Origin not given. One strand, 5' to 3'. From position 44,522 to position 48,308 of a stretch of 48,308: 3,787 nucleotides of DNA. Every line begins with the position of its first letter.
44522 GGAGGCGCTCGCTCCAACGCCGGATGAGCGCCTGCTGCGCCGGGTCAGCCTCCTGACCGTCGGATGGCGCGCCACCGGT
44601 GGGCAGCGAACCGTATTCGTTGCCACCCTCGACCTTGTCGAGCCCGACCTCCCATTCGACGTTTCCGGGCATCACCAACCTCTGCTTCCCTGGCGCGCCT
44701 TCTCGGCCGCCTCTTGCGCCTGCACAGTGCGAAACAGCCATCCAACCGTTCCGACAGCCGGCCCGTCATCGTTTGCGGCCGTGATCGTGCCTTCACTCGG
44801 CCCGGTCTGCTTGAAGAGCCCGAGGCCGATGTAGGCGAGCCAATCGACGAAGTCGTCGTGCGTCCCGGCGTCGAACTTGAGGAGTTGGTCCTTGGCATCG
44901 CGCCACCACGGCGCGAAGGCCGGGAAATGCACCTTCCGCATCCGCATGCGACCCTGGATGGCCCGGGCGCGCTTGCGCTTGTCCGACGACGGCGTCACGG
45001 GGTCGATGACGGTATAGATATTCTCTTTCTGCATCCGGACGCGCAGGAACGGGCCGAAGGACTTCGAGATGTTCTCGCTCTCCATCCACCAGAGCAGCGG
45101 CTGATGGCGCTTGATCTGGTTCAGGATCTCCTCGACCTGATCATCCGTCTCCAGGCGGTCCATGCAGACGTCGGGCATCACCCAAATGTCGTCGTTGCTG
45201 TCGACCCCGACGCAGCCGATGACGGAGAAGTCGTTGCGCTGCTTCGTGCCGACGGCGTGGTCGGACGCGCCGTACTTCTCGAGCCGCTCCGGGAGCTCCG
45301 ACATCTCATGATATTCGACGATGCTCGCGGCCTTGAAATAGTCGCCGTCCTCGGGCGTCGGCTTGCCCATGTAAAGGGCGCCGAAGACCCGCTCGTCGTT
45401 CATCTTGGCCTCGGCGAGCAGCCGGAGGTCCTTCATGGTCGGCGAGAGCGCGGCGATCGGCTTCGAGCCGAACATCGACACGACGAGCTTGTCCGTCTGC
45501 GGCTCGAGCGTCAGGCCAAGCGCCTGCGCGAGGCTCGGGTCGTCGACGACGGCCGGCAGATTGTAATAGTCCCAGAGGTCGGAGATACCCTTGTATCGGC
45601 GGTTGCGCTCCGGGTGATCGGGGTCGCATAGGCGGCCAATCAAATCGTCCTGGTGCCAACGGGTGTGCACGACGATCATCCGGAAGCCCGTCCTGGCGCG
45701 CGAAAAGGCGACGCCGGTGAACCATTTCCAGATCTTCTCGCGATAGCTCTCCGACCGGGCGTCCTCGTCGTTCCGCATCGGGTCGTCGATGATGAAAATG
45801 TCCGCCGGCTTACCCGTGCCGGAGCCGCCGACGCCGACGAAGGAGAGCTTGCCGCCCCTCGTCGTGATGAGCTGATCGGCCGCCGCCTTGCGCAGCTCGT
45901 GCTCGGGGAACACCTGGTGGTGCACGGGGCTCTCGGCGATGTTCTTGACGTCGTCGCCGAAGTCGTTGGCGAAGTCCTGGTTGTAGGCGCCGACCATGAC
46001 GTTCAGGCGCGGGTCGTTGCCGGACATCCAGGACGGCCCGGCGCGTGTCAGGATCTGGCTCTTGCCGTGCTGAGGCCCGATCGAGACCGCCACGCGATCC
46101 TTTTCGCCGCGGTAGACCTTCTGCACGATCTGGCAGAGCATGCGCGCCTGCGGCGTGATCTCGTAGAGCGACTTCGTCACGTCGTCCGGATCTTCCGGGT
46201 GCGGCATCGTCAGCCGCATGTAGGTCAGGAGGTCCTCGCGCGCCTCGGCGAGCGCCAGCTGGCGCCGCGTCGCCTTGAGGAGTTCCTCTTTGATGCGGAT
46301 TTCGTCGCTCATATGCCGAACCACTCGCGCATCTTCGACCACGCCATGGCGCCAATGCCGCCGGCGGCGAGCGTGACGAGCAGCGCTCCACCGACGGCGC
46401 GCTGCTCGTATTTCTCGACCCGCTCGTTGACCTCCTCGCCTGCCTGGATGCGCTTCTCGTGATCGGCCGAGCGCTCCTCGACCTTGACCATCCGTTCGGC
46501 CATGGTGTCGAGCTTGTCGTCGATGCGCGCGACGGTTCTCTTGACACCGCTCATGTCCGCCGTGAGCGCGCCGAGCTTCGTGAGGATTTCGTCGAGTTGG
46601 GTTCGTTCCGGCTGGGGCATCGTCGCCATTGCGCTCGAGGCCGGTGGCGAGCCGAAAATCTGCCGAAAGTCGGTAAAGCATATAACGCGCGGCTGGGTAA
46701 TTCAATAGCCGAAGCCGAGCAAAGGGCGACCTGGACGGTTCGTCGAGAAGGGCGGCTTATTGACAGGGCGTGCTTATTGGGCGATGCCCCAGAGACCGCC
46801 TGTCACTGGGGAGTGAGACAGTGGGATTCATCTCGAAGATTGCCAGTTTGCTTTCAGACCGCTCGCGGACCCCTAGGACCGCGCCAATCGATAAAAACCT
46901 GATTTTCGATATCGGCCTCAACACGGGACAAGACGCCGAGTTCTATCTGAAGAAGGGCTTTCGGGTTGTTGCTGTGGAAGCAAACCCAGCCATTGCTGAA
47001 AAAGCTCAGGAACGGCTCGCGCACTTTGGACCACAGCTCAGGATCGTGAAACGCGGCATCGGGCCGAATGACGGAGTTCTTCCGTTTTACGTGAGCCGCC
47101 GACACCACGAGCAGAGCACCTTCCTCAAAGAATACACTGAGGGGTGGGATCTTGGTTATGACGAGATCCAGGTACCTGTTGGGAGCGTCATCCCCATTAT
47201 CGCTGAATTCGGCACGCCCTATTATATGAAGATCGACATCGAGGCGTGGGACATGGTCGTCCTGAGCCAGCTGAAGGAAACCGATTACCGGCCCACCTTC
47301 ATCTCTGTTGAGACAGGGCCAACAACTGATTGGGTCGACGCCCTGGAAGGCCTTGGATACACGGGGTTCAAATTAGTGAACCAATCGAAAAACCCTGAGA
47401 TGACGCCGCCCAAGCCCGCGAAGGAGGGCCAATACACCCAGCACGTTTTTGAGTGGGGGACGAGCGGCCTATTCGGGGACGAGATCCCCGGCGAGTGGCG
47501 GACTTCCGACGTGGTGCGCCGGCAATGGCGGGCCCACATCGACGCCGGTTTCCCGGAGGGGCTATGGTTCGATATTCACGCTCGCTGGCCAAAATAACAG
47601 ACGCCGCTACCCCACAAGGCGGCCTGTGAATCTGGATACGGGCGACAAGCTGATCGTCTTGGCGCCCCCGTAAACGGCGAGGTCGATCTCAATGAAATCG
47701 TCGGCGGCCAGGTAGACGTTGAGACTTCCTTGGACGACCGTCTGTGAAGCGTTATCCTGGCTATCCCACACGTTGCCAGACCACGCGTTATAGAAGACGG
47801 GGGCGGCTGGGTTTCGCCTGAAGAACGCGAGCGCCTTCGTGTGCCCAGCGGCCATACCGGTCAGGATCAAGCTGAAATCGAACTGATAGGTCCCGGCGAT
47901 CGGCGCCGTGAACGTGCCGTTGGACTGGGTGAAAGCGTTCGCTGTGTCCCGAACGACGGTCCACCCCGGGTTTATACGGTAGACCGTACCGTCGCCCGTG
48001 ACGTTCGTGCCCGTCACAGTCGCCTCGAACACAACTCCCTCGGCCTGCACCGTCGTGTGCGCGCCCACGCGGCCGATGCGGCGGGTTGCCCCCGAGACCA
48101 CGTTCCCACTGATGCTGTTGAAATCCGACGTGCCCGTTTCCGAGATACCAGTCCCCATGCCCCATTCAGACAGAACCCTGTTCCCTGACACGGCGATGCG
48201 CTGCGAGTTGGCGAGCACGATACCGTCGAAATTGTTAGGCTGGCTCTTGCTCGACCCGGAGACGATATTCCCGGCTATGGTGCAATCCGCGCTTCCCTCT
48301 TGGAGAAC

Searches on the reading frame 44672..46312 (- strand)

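Call 84: search_protein_families(library=phrogs, proteins=[window:44672-46312:-], max_evalue=0.001)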
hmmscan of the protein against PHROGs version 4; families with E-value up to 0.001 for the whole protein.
window:44672-46312:- (546 aa): 4 families
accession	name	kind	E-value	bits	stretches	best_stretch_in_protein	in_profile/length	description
phrog_38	-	head and packaging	1.2e-90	306.3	1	12-514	258-718/760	terminase large subunit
phrog_4758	-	head and packaging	1.7e-45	156.3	1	14-234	6-223/243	terminase large subunit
phrog_30251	-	head and packaging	1.5e-18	67.4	1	60-230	44-223/799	terminase large subunit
phrog_5573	-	head and packaging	9.3e-16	59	1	297-493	36-228/250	terminase large subunit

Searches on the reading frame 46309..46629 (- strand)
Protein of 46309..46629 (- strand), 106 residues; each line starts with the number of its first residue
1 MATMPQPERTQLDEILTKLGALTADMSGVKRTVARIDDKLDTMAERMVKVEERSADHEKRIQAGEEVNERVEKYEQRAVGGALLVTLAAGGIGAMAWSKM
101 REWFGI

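Call 84: search_protein_families(library=phrogs, proteins=[window:46309-46629:-], max_evalue=0.001)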
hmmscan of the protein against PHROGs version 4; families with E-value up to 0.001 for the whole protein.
window:46309-46629:- (106 aa): 3 families
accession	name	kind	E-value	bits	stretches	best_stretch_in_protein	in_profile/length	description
phrog_1863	-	unknown function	1.4e-06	29.2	1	8-66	35-93/97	-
phrog_689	-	lysis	0.0001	23.5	1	23-97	8-86/91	holin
phrog_5225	-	unknown function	0.00058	21.2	1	22-92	12-82/92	-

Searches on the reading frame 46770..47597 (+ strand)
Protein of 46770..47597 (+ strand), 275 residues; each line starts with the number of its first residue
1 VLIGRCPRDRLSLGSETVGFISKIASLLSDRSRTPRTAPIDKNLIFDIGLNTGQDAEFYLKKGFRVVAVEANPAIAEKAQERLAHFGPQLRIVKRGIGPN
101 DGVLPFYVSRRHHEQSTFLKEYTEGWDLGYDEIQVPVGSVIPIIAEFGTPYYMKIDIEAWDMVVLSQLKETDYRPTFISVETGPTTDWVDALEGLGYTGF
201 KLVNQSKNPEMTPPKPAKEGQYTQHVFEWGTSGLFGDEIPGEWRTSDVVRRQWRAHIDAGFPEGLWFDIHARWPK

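Call 84: search_protein_families(library=phrogs, proteins=[window:46770-47597:+], max_evalue=0.001)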
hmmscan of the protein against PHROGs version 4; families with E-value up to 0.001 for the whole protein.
window:46770-47597:+ (275 aa): 1 family
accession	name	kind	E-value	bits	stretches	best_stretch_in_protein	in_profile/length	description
phrog_8156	-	other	1.5e-05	25.4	1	44-201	53-213/244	methyltransferase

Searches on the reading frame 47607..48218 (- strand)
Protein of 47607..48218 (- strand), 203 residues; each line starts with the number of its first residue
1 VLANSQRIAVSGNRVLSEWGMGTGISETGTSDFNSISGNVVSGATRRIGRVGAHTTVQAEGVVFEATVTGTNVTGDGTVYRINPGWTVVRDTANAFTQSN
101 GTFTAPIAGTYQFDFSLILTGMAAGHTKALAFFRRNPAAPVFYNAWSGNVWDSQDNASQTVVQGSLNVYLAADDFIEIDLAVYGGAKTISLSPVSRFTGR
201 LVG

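Call 84: search_protein_families(library=phrogs, proteins=[window:47607-48218:-], max_evalue=0.001)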
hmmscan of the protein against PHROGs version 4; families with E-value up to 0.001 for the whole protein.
window:47607-48218:- (203 aa): 1 family
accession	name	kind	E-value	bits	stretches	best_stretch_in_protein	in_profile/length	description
phrog_15750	-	unknown function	8.2e-07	30.3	1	64-189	33-153/168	-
